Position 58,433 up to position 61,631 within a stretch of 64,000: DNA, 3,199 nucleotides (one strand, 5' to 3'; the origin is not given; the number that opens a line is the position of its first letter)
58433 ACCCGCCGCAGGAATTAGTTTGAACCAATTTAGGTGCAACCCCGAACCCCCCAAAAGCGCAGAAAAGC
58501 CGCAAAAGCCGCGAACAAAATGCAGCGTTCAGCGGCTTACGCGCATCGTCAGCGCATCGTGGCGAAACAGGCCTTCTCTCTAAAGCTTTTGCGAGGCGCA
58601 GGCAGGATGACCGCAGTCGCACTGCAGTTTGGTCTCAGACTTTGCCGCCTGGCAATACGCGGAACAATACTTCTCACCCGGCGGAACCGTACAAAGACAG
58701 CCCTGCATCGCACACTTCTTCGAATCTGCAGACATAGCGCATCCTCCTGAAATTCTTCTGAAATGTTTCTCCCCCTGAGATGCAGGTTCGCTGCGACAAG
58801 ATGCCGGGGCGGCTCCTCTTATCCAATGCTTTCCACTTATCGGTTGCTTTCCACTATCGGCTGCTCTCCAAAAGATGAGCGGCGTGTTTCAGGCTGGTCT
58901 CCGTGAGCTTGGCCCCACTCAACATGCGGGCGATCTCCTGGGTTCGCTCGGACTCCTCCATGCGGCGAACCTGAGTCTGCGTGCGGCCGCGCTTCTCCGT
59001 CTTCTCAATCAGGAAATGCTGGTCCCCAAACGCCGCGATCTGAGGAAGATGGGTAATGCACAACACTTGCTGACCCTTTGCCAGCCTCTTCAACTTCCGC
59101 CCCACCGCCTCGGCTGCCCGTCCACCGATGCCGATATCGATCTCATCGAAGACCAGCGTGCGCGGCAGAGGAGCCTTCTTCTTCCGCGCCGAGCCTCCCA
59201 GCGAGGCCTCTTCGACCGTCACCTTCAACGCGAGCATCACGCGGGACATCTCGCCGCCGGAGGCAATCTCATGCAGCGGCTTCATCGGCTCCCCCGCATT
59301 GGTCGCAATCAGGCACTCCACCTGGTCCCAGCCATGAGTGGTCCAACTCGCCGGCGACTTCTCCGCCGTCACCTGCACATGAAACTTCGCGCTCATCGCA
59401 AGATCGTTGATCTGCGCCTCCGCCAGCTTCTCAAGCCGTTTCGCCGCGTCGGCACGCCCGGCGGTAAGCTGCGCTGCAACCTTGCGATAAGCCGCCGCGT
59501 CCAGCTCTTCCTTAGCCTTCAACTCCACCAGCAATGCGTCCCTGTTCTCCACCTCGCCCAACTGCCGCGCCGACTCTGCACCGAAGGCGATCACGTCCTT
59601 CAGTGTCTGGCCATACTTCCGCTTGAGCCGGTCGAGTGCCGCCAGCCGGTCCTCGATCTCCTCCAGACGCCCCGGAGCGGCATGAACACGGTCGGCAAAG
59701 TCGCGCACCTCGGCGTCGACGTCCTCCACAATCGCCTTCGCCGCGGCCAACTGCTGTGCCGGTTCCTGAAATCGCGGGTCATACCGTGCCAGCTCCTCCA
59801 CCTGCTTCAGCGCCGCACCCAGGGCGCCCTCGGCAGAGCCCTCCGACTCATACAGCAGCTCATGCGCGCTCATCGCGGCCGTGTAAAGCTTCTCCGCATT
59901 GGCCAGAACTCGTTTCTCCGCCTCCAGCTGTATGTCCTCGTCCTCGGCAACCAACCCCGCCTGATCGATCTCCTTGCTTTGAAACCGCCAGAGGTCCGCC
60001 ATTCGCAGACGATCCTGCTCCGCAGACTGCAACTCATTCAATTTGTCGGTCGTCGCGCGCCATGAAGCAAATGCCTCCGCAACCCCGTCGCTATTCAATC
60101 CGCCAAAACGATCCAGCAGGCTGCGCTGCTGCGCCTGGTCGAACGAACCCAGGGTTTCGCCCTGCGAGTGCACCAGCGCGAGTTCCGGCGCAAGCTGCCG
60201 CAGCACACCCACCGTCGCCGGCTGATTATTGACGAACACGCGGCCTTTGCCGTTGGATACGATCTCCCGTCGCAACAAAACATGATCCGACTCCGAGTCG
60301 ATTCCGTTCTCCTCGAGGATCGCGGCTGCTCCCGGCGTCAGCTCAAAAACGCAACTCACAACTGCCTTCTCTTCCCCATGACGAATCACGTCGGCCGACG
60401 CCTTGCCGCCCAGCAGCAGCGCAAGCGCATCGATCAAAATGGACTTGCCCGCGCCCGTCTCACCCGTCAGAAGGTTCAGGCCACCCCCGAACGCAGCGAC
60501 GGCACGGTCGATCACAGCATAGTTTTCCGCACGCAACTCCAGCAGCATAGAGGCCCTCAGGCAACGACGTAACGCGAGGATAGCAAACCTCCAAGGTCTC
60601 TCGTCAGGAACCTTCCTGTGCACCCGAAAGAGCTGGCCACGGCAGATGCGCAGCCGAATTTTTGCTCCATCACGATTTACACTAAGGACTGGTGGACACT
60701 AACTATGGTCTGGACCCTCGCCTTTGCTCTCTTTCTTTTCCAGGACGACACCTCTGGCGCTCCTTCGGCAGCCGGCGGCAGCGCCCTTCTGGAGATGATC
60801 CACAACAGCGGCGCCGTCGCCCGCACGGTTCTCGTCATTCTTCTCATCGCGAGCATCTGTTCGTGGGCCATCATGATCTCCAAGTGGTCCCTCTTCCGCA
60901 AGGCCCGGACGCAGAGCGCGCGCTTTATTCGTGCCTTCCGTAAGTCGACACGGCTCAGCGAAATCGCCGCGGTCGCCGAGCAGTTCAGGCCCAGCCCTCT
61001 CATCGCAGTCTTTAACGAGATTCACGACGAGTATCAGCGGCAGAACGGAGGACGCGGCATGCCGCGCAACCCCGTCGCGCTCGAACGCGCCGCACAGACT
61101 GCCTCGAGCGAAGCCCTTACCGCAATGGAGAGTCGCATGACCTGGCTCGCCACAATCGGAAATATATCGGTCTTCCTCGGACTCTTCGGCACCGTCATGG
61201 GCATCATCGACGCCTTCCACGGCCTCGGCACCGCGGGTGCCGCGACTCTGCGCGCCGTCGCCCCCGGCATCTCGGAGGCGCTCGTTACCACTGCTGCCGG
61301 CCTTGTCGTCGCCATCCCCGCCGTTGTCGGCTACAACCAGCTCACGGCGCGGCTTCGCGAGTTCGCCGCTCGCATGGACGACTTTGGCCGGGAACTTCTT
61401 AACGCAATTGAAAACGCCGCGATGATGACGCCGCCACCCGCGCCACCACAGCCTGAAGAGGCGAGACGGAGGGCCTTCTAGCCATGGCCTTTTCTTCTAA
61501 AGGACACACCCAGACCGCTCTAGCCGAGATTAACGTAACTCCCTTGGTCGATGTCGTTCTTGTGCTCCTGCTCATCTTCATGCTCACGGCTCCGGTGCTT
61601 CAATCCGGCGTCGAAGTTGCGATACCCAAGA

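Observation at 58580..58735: Hidden metallothionein gene directly upstream of the hopanoid operon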

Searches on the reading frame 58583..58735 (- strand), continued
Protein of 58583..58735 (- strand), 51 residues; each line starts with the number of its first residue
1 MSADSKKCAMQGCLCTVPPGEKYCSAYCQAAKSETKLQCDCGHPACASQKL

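Call 46: find_encoding_contigs(protein=P0088, flank=4000, max_places=2)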
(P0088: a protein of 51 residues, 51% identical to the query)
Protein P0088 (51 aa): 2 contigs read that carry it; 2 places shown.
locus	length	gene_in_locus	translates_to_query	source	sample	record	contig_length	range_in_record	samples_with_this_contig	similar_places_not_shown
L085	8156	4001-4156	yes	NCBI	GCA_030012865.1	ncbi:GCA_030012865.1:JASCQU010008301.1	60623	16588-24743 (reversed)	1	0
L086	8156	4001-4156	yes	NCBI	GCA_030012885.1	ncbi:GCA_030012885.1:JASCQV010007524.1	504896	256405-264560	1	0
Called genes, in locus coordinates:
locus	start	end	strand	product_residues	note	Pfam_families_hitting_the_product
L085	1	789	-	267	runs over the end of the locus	PF13103:TonB_2, PF03544:TonB_C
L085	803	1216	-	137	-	PF02472:ExbD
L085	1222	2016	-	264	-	PF01618:MotA_ExbB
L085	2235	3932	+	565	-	PF02463:SMC_N, PF13476:AAA_23, PF13555:AAA_29 (weak), PF13304:AAA_21 (faint)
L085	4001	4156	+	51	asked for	-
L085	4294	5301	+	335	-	PF02401:LYTB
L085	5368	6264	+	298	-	PF13249:SQHop_cyclase_N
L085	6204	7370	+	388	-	PF13249:SQHop_cyclase_N (faint), PF13243:SQHop_cyclase_C, PF07678:TED_complement (faint), PF00432:Prenyltrans, PF09492:Pec_lyase (faint)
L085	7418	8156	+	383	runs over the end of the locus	PF04055:Radical_SAM, PF11946:DUF3463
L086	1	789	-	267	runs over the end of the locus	PF13103:TonB_2, PF03544:TonB_C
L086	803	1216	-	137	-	PF02472:ExbD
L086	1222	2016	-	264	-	PF01618:MotA_ExbB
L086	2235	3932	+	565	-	PF02463:SMC_N, PF13476:AAA_23, PF13555:AAA_29 (weak), PF13304:AAA_21 (faint)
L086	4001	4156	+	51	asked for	-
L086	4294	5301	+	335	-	PF02401:LYTB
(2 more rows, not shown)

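Call 47: find_encoding_contigs(protein=P0106, flank=4000, max_places=2)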
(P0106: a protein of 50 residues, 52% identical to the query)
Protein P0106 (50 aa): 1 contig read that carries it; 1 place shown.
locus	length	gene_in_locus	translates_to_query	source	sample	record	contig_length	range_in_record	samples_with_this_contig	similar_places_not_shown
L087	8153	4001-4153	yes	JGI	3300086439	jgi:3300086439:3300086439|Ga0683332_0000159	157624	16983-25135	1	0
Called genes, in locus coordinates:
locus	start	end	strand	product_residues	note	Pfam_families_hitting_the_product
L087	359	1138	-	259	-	PF11821:ActD (faint)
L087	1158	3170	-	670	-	PF01594:AI-2E_transport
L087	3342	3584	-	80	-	-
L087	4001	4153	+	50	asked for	-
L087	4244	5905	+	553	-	PF02878:PGM_PMM_I, PF02879:PGM_PMM_II, PF02880:PGM_PMM_III, PF00408:PGM_PMM_IV (weak)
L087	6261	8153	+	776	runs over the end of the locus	-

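Call 64: find_encoding_contigs(protein=window:58583-58735:-, flank=3000, max_places=3)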
Protein seq(51 aa) (51 aa): 2 contigs read that carry it; 1 place shown.
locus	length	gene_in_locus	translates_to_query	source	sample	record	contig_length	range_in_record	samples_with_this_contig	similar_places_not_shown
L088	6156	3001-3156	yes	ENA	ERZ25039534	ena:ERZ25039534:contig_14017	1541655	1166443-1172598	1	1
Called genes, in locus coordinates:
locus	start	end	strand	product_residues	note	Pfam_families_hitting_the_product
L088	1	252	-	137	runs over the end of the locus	PF02472:ExbD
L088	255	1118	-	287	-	PF01618:MotA_ExbB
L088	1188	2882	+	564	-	PF02463:SMC_N, PF13476:AAA_23 (weak), PF13555:AAA_29 (weak), PF13304:AAA_21 (faint)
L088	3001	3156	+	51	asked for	-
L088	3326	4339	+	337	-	PF02401:LYTB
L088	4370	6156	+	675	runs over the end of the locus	PF07678:TED_complement (faint), PF13249:SQHop_cyclase_N, PF13243:SQHop_cyclase_C, PF00432:Prenyltrans (weak)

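Call 73: search_solved_structures(query=A2, max_evalue=10, show_alignments=3)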
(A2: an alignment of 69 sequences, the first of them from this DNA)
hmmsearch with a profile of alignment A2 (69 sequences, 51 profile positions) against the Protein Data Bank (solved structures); distinct sequences matched with E-value up to 10: 4.
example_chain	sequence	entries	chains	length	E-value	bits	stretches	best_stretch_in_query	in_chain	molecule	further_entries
1jjd_A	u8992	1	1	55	0.25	14.5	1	6-47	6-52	METALLOTHIONEIN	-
5m45_C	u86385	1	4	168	0.84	12.8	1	33-47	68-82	Acetone carboxylase gamma subunit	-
5svb_C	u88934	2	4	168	0.84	12.8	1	33-47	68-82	Acetone carboxylase gamma subunit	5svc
2jmi_A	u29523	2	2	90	1.7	11.8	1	16-32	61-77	Protein YNG1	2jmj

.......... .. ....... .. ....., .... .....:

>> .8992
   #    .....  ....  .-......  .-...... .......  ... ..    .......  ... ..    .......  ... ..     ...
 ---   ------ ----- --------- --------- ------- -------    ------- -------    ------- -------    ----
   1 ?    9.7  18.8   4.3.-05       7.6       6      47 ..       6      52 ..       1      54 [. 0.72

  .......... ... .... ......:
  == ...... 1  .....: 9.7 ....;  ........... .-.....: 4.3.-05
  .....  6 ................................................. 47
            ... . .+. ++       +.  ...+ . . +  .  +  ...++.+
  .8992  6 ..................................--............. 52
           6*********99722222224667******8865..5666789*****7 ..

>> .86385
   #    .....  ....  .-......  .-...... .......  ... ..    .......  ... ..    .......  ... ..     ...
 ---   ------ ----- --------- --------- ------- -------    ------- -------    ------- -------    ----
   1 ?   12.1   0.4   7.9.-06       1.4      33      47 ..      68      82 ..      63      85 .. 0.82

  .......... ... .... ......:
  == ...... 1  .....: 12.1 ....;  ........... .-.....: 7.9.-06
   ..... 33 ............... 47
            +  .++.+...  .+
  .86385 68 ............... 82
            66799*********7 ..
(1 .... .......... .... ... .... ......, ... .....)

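Call 75: search_protein_families(library=pfam, proteins=[L071:4198-4902:+, L058:6961-7578:+, L069:3778-4569:+, L058:3520-3996:+, L070:2757-3554:+], max_evalue=0.001)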
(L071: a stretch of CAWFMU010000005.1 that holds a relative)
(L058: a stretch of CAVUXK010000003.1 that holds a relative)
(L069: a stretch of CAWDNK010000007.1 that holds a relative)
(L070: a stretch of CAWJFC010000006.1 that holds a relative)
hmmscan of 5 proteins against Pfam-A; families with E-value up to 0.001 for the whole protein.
L071:4198-4902:+ (234 aa): 1 family
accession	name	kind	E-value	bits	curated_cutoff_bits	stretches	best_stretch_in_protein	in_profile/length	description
PF05974.18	DUF892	-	1.4e-58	197.9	23.7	1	57-211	2-157/159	Domain of unknown function (DUF892)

L058:6961-7578:+ (205 aa): 1 family
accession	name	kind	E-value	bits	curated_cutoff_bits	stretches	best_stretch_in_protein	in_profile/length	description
PF20106.4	DUF6496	-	1e-05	26.2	24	1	78-105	26-54/58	Family of unknown function (DUF6496)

L069:3778-4569:+ (263 aa): 3 families
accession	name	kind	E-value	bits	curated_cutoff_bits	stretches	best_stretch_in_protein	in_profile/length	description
PF04542.20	Sigma70_r2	-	8.7e-19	67.5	24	1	67-133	1-69/71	Sigma-70 region 2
PF08281.18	Sigma70_r4_2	-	2.3e-14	53.2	25.7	1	169-220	3-54/54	Sigma-70, region 4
PF04545.22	Sigma70_r4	-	0.00039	20.3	24.1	1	173-222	1-50/50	Sigma-70, region 4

L058:3520-3996:+ (158 aa): 0 families

L070:2757-3554:+ (265 aa): 4 families
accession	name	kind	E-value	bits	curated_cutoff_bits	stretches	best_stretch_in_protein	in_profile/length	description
PF00072.30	Response_reg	-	4.9e-27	94.7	30.2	1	35-146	1-110/111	Response regulator receiver domain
PF00196.25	GerE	-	5.4e-20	71.2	23.5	1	183-238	2-57/57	Bacterial regulatory proteins, luxR family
PF08281.18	Sigma70_r4_2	-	8.8e-09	35.3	25.7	1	180-226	7-54/54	Sigma-70, region 4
PF04545.22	Sigma70_r4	-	0.00013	21.8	24.1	1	181-226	2-48/50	Sigma-70, region 4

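Call 78: search_dna_similar(query=window:58583-58735:-, collection=plasmids, mode=protein, max_evalue=0.01, max_rows=30)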
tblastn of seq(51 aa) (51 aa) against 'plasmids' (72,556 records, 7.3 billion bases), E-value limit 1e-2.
No match.

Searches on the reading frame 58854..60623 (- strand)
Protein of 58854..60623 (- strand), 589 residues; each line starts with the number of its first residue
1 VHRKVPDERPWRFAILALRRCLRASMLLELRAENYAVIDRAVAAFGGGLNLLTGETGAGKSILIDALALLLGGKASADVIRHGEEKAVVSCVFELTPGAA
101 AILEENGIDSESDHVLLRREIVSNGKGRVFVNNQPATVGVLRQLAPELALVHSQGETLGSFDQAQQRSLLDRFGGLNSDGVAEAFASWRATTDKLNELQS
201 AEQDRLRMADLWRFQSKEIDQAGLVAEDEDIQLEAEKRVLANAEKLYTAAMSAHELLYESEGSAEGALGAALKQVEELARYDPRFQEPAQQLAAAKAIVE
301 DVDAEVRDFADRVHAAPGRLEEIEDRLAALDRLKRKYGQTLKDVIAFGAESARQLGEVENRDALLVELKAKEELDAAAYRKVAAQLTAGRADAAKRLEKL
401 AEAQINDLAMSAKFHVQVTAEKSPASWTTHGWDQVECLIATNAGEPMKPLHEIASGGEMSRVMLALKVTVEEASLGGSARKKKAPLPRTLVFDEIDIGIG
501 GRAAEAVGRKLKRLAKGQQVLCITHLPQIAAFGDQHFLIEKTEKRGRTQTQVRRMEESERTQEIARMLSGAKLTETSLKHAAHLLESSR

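Call 21: search_protein_families(library=pfam, proteins=[window:58854-60623:-], max_evalue=0.00001)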
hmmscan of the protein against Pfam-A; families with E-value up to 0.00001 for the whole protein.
window:58854-60623:- (589 aa): 3 families
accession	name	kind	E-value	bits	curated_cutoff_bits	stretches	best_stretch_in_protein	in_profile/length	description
PF02463.25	SMC_N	-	2.5e-15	57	40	1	31-543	6-215/220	RecF/RecN/SMC N terminal domain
PF13476.12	AAA_23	-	1.9e-07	32.4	27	1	32-83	4-55/201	AAA domain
PF13555.12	AAA_29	-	6.2e-06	26.3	27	0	42-75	16-50/61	P-loop containing region of AAA domain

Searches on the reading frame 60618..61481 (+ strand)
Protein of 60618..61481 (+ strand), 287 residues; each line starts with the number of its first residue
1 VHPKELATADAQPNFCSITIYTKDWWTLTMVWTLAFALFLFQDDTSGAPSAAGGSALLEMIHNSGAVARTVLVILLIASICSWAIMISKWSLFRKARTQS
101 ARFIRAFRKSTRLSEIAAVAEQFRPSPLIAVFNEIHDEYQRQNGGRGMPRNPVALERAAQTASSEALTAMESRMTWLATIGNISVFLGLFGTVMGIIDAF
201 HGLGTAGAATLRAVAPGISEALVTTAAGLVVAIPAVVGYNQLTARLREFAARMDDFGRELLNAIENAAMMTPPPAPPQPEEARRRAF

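Call 21: search_protein_families(library=pfam, proteins=[window:60618-61481:+], max_evalue=0.00001)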
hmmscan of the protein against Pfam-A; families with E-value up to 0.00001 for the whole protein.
window:60618-61481:+ (287 aa): 1 family
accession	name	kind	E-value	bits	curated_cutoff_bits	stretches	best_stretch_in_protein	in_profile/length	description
PF01618.21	MotA_ExbB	-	1.4e-31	109.4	22.9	1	151-254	23-126/127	MotA/TolQ/ExbB proton channel family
